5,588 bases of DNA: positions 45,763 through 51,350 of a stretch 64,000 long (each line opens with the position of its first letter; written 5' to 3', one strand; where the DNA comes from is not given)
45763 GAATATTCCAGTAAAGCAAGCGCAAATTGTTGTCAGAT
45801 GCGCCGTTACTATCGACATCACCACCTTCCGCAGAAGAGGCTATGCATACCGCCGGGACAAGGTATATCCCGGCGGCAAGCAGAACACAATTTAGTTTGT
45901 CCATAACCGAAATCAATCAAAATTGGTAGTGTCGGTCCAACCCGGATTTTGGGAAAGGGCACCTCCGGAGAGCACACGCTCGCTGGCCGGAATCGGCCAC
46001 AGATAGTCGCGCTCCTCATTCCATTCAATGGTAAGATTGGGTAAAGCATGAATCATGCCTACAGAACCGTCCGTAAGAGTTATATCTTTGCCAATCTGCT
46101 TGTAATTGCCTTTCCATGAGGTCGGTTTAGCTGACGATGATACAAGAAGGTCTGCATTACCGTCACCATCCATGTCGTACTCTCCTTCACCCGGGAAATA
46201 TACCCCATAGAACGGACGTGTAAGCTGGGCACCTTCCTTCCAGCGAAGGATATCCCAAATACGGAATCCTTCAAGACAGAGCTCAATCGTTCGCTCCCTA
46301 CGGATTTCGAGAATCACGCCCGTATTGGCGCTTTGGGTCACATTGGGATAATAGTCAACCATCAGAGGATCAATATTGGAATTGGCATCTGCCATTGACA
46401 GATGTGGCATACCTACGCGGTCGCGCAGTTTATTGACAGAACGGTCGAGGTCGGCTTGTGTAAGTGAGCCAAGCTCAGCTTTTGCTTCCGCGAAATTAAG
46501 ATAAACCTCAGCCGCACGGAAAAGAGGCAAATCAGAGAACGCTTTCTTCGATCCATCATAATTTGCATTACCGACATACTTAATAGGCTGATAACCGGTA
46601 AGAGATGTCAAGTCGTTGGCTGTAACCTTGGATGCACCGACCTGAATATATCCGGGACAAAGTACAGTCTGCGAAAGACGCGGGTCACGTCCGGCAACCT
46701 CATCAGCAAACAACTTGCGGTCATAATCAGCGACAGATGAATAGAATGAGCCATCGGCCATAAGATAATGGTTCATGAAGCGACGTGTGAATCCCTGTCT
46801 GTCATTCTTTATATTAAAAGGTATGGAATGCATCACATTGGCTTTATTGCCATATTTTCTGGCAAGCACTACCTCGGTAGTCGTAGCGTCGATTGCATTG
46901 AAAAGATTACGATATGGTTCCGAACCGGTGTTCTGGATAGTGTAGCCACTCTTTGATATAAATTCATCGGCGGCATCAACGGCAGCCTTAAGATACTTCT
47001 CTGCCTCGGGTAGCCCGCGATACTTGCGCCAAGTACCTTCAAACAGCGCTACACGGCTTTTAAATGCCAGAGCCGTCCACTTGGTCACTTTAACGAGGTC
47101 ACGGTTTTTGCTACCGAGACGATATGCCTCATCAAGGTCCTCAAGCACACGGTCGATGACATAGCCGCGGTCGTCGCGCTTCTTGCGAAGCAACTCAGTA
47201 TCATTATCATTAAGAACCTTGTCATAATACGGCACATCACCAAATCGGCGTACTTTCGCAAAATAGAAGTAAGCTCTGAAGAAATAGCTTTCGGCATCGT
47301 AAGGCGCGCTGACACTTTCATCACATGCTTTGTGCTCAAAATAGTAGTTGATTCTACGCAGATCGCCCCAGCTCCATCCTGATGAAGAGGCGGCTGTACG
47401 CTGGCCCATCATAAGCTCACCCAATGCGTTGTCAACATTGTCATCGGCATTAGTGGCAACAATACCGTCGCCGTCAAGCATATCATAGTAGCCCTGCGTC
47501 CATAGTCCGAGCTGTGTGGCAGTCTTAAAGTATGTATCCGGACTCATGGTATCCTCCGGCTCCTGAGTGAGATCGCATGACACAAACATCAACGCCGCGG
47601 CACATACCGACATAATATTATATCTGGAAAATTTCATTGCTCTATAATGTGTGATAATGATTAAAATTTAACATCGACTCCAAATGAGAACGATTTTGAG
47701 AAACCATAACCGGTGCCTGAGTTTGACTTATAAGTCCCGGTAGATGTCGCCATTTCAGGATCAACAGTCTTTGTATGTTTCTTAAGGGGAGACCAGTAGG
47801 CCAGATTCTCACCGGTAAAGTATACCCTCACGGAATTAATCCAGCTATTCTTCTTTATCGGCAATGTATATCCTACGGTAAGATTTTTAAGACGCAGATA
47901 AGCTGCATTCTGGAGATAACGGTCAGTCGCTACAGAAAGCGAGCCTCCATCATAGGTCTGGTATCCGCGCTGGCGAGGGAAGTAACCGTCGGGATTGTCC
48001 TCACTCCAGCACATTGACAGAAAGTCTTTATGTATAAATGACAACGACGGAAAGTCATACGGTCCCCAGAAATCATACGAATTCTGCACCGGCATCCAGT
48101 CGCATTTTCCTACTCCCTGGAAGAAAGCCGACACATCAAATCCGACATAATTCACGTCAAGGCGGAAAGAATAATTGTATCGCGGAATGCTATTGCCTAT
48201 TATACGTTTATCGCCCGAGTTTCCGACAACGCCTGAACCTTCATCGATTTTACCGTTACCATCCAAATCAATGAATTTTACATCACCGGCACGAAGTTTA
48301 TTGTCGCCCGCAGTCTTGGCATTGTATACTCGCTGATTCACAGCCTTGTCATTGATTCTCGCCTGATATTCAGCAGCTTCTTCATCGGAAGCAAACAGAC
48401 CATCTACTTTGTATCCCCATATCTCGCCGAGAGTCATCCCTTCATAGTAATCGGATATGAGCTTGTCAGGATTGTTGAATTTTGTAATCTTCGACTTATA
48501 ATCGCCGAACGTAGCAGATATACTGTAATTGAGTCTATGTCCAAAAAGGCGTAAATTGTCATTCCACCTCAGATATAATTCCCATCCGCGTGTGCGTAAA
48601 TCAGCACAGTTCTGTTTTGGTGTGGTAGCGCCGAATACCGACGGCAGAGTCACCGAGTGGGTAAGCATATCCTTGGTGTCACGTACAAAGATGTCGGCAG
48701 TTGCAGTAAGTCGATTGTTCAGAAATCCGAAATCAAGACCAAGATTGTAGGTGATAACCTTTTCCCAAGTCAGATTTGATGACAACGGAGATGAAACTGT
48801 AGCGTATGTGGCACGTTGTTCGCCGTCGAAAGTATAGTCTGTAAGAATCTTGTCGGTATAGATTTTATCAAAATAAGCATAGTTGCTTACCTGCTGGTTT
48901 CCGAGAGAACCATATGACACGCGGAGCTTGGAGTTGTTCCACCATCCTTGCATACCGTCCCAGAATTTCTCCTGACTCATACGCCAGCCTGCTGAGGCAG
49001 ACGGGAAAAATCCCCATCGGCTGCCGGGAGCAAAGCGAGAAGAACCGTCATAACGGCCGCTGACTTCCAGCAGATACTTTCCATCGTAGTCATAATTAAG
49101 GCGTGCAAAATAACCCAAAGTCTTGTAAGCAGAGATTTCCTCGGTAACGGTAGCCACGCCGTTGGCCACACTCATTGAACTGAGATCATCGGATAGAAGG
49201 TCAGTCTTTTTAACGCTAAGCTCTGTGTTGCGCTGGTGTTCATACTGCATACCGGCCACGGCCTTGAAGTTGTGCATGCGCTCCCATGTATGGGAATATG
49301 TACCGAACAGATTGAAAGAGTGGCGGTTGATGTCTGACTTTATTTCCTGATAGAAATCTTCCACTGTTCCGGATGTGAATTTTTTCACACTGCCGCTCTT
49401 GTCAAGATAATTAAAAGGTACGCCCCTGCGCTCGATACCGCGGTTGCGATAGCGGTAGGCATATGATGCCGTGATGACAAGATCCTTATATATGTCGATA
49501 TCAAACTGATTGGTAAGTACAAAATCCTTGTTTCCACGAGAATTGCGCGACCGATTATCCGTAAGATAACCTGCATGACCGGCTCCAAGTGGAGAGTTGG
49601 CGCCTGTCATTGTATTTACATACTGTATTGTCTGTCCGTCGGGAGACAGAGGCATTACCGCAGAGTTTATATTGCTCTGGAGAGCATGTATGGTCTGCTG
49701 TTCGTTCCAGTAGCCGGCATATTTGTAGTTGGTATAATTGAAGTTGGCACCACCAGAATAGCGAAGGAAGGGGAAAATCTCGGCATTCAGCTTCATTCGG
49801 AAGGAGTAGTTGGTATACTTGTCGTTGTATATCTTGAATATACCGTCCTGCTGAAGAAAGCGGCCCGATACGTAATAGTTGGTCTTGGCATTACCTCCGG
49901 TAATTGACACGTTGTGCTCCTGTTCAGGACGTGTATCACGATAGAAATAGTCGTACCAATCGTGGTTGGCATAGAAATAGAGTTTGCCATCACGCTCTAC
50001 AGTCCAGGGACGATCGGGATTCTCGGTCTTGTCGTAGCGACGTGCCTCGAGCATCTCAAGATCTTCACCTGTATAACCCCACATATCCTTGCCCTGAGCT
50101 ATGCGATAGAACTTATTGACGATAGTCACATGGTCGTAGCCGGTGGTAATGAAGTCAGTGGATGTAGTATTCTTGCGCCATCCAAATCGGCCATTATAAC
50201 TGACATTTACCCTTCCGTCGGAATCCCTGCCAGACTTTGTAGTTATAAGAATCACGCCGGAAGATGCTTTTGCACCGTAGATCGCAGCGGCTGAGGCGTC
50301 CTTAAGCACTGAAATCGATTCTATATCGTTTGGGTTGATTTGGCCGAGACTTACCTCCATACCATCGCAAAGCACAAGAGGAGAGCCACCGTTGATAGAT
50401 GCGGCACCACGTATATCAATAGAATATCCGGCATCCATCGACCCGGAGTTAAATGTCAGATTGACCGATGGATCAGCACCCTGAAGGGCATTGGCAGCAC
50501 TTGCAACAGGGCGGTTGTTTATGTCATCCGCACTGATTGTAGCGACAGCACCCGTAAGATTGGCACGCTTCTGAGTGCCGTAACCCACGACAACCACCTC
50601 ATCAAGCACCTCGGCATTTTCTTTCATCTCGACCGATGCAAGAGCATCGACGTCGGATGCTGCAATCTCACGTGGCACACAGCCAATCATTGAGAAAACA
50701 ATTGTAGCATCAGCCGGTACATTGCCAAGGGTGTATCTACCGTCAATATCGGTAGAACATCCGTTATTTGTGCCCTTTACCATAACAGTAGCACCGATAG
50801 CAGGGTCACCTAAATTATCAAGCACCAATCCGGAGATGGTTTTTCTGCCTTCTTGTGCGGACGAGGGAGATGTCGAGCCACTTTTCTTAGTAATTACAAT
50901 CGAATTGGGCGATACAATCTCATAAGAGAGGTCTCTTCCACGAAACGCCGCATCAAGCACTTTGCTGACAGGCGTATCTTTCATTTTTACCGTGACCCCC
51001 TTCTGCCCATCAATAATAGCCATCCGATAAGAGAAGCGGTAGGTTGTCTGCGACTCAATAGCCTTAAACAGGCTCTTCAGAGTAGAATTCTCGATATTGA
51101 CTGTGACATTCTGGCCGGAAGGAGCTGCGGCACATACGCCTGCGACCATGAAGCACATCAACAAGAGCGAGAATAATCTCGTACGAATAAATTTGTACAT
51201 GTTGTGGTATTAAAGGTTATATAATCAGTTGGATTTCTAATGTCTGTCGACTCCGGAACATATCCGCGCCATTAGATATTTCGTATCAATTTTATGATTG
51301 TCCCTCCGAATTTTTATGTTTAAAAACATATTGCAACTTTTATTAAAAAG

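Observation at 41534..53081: Sus-like import system whose cargo enzymes are phosphodiesterases, not CAZymes: candidate system for phosphodiester-polymer (teichoic-acid/organophosphate) scavenging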

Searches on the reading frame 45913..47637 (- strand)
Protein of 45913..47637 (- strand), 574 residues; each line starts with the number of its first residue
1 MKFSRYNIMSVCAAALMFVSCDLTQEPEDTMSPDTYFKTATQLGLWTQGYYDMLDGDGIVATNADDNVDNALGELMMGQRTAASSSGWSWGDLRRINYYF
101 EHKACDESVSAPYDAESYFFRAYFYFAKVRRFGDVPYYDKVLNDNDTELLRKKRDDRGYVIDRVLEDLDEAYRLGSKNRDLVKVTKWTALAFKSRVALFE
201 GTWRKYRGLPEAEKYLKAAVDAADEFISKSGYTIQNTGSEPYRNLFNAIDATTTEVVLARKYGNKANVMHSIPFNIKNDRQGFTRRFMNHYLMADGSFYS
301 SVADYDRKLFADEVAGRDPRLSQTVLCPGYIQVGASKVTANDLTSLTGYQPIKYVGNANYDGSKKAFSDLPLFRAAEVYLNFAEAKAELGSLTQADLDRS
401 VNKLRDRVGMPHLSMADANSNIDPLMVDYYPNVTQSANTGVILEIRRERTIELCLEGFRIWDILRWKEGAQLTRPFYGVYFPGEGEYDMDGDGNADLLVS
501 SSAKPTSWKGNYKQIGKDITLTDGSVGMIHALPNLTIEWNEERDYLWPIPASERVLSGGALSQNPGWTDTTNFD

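Call 3: search_protein_families(library=pfam, proteins=[window:45913-47637:-])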
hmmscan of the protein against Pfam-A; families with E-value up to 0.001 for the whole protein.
window:45913-47637:- (574 aa): 3 families
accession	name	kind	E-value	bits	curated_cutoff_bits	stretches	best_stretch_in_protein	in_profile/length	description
PF07980.17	SusD_RagB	-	2.7e-41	142.6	23.1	1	280-567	42-297/297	SusD family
PF14322.12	SusD-like_3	-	3.5e-10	40.9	27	1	110-198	105-191/191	Starch-binding associating with outer membrane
PF12771.13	SusD-like_2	-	0.00071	19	27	0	103-176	81-151/415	Starch-binding associating with outer membrane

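Call 4: search_protein_families(library=ncbifam, proteins=[window:45913-47637:-])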
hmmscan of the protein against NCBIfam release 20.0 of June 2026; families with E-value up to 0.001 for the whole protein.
window:45913-47637:- (574 aa): 2 families
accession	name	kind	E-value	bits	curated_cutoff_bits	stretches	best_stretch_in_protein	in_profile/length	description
NF033071.0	SusD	exception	1.2e-09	37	725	1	345-414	415-482/558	starch-binding outer membrane lipoprotein SusD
NF033072.0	NanU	exception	1.4e-09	37.5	425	1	351-464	369-482/521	SusD family outer membrane lipoprotein NanU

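Call 70: search_solved_structures(query=window:45913-47637:-, max_evalue=0.001)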
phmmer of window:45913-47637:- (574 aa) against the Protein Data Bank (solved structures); distinct sequences matched with E-value up to 0.001: 12.
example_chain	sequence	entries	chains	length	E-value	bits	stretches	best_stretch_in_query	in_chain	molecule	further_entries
3qnk_A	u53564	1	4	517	3.2e-20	75.5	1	92-418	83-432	Putative lipoprotein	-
5ck1_A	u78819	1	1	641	1.3e-15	60.3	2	368-471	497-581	SusD homolog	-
5cjz_A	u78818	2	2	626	1.8e-15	59.8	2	368-471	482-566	SusD homolog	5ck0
3i4g_A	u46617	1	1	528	1.3e-10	43.8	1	326-488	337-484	SusD-like carbohydrate binding protein BF1063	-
7bll_A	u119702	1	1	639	1.5e-09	40.3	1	370-470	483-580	SusD homolog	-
9rx3_A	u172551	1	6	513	2e-06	30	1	100-203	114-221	Putative outer membrane starch-binding protein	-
4l7t_A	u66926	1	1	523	5.5e-06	28.5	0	361-463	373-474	NanU sialic acid binding protein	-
3otn_A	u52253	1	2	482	6.5e-06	28.3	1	102-425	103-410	SusD superfamily protein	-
3jq0_A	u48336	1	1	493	7.1e-06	28.1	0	341-463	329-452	SusD superfamily protein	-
7kv4_AAA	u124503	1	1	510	5.1e-05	25.3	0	105-207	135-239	SusD family protein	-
3ejn_A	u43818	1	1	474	8.1e-05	24.6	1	91-175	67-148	SusD homolog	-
3mx3_A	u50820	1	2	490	0.00032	22.7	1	103-181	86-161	SusD homolog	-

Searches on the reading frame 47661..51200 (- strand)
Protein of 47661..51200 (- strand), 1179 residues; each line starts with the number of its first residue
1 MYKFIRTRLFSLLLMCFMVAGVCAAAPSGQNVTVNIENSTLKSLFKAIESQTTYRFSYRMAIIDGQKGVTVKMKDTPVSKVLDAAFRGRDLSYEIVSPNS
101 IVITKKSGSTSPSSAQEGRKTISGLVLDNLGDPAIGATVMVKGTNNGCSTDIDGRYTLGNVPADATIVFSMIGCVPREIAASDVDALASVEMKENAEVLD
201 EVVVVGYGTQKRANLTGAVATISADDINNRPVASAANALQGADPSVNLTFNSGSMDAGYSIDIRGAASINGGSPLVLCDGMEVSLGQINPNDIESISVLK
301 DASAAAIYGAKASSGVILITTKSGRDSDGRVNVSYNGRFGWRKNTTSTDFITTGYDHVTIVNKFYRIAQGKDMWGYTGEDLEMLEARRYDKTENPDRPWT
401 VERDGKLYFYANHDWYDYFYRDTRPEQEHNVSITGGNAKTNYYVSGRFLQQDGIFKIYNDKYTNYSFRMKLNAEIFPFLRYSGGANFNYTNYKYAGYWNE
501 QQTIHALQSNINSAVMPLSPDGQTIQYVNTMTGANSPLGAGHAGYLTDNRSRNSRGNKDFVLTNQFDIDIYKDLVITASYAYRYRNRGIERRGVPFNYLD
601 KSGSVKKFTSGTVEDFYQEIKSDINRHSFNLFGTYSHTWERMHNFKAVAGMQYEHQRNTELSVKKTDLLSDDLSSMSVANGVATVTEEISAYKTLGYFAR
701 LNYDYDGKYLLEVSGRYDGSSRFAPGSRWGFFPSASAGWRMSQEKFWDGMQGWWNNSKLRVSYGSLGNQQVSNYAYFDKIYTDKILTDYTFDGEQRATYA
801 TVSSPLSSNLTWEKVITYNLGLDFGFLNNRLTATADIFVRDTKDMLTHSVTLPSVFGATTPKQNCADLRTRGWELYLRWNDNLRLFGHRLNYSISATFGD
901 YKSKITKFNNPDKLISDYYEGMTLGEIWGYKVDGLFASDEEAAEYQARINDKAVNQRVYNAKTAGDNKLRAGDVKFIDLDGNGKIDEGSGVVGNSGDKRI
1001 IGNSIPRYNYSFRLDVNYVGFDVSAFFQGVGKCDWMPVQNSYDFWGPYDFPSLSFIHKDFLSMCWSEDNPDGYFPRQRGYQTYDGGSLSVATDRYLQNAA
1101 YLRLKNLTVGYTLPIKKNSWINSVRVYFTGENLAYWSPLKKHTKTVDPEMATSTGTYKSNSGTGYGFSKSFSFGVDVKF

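Call 3: search_protein_families(library=pfam, proteins=[window:47661-51200:-])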
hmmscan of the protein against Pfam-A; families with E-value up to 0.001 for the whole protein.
window:47661-51200:- (1179 aa): 5 families
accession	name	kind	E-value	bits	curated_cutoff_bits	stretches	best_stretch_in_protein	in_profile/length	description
PF07715.20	Plug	-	9.2e-18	65.2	23.9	1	213-316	3-107/107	TonB-dependent Receptor Plug Domain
PF00593.30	TonB_dep_Rec_b-barrel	-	1.7e-17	64.9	27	1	542-1133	34-436/436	TonB dependent receptor-like, beta-barrel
PF13715.12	CarbopepD_reg_2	-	1.9e-15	57.1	32.2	1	122-204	1-88/88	CarboxypepD_reg-like domain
PF13620.12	CarboxypepD_reg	-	5.9e-09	36.6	32.3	1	121-184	1-69/82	Carboxypeptidase regulatory-like domain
PF07660.19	STN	-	4.6e-08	33.2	28.4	1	55-106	2-52/52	Secretin and TonB N terminus short domain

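Call 4: search_protein_families(library=ncbifam, proteins=[window:47661-51200:-])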
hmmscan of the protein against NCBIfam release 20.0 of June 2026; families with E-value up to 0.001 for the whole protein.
window:47661-51200:- (1179 aa): 3 families
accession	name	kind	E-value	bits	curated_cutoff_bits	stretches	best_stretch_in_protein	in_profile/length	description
TIGR04056.1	OMP_RagA_SusC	subfamily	3.5e-252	839.9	368.25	1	120-1179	1-981/981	SusC/RagA family TonB-linked outer membrane protein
TIGR04057.1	SusC_RagA_signa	signature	1.2e-16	60.2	46.2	1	292-322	1-31/31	SusC/RagA subfamily TonB-dependent outer membrane receptor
NF053590.1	TonB_dep_TOL0244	equivalog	0.00012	20.8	645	1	203-335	16-153/604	TOL_0244 family TonB-dependent receptor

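Call 71: search_solved_structures(query=window:47661-51200:-, max_evalue=1e-20)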
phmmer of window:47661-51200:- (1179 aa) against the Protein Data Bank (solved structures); distinct sequences matched with E-value up to 1e-20: 9.
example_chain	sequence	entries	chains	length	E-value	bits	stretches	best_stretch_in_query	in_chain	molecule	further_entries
8aa4_A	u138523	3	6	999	2.2e-95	324.2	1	118-1177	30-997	SusC homolog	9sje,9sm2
5t3r_D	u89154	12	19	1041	2e-76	261.4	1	121-1135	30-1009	SusC homolog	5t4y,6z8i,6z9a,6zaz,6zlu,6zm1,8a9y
6sli_B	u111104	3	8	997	1.6e-73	251.8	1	120-1156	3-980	RagA protein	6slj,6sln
6zlt_B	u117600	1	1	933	2.2e-62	214.9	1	202-1135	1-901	SusC homolog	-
6sml_B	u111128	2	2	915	1.6e-60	208.7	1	201-1156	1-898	RagA protein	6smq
6sm3_B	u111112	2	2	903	2.2e-56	195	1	214-1156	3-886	RagA protein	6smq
8ypu_C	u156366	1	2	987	7.4e-40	140.3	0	200-456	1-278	SusC/RagA family TonB-linked outer membrane protein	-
8ypt_C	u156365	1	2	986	7.7e-40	140.2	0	200-456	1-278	TonB-linked outer membrane protein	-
5fq6_B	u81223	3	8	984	1.1e-21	80.1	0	189-879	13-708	SUSC/RAGA FAMILY TONB-LINKED OUTER MEMBRANE PROTEIN | BT_2264 | OUTER MEMBRANE PROTEIN OMP121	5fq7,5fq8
